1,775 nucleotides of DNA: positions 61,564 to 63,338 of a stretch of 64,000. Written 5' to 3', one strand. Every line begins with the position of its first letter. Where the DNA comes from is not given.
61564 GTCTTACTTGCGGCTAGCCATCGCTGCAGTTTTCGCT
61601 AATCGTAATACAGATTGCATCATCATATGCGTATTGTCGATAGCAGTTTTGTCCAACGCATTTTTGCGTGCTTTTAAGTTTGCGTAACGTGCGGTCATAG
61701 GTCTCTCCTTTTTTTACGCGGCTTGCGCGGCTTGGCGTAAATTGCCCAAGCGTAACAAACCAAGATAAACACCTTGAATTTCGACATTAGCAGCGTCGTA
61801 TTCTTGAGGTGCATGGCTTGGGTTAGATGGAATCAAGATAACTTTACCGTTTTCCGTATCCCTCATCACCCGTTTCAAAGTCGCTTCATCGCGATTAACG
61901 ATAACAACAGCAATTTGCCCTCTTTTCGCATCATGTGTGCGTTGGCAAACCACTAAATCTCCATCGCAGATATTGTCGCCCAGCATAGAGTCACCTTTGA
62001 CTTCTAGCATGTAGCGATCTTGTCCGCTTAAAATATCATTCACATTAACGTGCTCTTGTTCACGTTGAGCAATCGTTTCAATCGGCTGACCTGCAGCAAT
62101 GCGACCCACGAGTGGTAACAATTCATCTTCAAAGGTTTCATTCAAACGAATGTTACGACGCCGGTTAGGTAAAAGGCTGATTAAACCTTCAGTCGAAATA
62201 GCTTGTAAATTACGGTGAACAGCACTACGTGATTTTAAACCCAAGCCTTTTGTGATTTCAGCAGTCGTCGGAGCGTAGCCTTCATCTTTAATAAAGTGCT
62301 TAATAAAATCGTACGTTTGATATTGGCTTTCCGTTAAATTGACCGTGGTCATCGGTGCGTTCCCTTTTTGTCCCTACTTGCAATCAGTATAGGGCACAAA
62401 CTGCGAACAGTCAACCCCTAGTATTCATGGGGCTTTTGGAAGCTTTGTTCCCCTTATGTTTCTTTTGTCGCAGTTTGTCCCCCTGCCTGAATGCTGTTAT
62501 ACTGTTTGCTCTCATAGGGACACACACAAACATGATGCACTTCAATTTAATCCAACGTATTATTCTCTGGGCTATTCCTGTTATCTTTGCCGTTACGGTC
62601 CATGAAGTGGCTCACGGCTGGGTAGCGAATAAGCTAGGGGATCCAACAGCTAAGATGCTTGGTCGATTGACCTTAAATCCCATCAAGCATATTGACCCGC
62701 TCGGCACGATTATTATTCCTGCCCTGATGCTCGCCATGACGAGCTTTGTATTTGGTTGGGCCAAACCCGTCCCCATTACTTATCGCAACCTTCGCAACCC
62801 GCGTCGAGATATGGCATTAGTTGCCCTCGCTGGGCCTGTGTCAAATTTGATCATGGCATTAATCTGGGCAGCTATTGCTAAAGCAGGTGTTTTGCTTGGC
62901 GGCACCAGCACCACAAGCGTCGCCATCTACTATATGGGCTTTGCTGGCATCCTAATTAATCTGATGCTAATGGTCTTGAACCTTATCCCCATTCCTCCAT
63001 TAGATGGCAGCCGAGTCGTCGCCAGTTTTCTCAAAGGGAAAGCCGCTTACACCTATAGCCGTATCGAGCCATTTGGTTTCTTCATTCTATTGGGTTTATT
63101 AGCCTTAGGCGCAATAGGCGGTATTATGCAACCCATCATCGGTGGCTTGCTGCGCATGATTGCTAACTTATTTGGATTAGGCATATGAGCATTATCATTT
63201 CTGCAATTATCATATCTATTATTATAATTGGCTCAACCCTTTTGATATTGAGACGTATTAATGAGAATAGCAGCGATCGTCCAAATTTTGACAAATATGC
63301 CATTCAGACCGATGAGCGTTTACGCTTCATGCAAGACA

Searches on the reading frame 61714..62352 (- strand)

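Call 76: search_protein_families(library=pfam, proteins=[window:61714-62352:-], max_evalue=0.00001)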
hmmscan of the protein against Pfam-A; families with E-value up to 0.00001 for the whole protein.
window:61714-62352:- (212 aa): 2 families
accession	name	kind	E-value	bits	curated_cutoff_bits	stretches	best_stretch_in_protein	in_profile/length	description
PF00717.28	Peptidase_S24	-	5.9e-28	97.3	23.3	1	80-196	1-115/116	Peptidase S24-like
PF01726.22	LexA_DNA_bind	-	9.8e-15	54.5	23.7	1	5-66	3-64/65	LexA DNA binding domain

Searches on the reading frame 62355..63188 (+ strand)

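Call 76: search_protein_families(library=pfam, proteins=[window:62355-63188:+], max_evalue=0.00001)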
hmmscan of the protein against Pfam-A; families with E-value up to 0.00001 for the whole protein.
window:62355-63188:+ (277 aa): 1 family
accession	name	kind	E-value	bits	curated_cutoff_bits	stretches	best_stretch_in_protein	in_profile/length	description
PF02163.28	Peptidase_M50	-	7.8e-14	52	27.2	1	184-229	153-200/221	Peptidase family M50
